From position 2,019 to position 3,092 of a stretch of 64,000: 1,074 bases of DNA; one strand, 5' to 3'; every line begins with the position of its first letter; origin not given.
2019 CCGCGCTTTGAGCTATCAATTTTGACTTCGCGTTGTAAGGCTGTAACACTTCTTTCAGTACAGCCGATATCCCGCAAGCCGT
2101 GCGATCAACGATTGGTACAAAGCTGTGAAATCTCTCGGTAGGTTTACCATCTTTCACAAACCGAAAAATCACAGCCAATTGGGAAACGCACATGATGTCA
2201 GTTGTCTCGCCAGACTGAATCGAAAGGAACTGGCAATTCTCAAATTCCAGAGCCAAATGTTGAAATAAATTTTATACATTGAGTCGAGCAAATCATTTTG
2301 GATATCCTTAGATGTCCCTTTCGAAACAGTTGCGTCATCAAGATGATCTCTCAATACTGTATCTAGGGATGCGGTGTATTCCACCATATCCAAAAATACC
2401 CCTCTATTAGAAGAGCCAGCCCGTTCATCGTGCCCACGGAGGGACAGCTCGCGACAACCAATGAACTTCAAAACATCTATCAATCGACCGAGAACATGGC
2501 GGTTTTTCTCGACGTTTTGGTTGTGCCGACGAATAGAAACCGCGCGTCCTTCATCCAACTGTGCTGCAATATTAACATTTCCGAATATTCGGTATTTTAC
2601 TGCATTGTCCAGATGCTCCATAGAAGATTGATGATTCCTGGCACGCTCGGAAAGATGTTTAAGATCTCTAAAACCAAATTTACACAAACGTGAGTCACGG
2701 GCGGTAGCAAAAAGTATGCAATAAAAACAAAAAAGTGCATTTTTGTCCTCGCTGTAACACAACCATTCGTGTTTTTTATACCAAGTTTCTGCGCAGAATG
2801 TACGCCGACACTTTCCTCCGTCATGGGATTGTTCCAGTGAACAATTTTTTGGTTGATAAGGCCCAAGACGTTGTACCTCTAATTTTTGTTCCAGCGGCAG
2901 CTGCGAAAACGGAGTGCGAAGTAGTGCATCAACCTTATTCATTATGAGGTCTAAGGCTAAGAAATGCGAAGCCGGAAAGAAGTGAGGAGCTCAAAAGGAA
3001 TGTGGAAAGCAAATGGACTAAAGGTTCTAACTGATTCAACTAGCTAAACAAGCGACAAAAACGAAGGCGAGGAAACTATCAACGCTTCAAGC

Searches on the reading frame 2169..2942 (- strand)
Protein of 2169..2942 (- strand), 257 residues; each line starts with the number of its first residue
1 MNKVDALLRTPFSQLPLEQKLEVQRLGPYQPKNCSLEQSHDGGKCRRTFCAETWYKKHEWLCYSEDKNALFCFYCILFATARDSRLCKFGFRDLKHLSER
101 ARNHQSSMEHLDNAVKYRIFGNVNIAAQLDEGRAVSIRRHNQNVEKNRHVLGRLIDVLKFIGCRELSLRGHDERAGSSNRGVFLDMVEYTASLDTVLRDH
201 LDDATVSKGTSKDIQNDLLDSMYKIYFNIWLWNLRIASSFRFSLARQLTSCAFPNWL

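Call 20: search_protein_families(library=pfam, max_evalue=0.01, proteins=[window:2169-2942:-])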
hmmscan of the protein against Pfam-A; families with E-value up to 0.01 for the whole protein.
window:2169-2942:- (257 aa): 1 family
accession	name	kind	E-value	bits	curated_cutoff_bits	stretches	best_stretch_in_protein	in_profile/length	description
PF14291.11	DUF4371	-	1.6e-06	28.6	32.1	1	141-222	52-138/237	Domain of unknown function (DUF4371)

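Call 25: find_encoding_contigs(protein=window:2169-2942:-, flank=10000, max_places=10)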
Protein window:2169-2942:- (257 aa): no gene with exactly this product is on record in the collection.

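Call 37: find_homologous_proteins(query=window:2169-2942:-, max_evalue=0.00001)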
Query window:2169-2942:- (257 aa): 13 proteins with E <= 0.00001 among 353 candidates.
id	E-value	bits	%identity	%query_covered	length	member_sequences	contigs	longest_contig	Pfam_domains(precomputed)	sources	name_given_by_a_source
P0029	4.3e-139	480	93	89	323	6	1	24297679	PF14291.12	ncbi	ncbi:zinc finger MYM-type protein 1-like [Styela clava]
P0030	5.4e-73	264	82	55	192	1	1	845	-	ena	-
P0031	5.1e-71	257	52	88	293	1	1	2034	PF14291.12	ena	-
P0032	1.4e-61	226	50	88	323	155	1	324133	PF14291.12,PF27073.1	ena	-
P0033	2.3e-56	209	48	88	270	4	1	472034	PF14291.12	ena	-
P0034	8.9e-47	178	44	81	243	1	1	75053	PF14291.12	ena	-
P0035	1.6e-43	167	80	39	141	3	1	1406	PF14291.12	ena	-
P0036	1.8e-41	161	45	72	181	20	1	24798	PF14291.12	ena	-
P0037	5.5e-39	152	43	74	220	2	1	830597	PF14291.12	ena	-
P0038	1.6e-32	131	45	61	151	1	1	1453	-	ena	-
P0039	1.1e-22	99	44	50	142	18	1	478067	-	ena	-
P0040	8.0e-19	86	56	32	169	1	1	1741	PF14291.12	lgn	-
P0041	9.4e-8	50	85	13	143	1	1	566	-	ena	-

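Call 38: find_encoding_contigs(protein=P0029, flank=10000, max_places=10)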
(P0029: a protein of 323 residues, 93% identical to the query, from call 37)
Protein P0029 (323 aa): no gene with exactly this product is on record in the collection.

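Call 40: list_cluster_members(proteins=[P0029, P0030, P0035])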
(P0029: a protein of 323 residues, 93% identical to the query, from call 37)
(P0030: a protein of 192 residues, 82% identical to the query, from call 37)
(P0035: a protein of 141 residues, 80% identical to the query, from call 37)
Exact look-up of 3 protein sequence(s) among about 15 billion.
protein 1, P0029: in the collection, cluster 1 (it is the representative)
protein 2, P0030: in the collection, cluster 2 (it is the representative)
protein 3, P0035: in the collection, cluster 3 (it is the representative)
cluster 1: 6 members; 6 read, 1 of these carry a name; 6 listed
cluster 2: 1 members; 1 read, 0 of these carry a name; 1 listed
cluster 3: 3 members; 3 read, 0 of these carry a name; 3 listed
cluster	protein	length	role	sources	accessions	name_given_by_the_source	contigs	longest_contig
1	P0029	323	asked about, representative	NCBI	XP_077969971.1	zinc finger MYM-type protein 1-like [Styela clava]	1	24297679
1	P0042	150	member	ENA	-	-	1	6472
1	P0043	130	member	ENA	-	-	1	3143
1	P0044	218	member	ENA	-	-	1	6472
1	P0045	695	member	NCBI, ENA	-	-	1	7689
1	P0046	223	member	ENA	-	-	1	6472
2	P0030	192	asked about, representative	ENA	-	-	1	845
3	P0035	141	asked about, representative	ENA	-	-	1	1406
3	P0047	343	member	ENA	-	-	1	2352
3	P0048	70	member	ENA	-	-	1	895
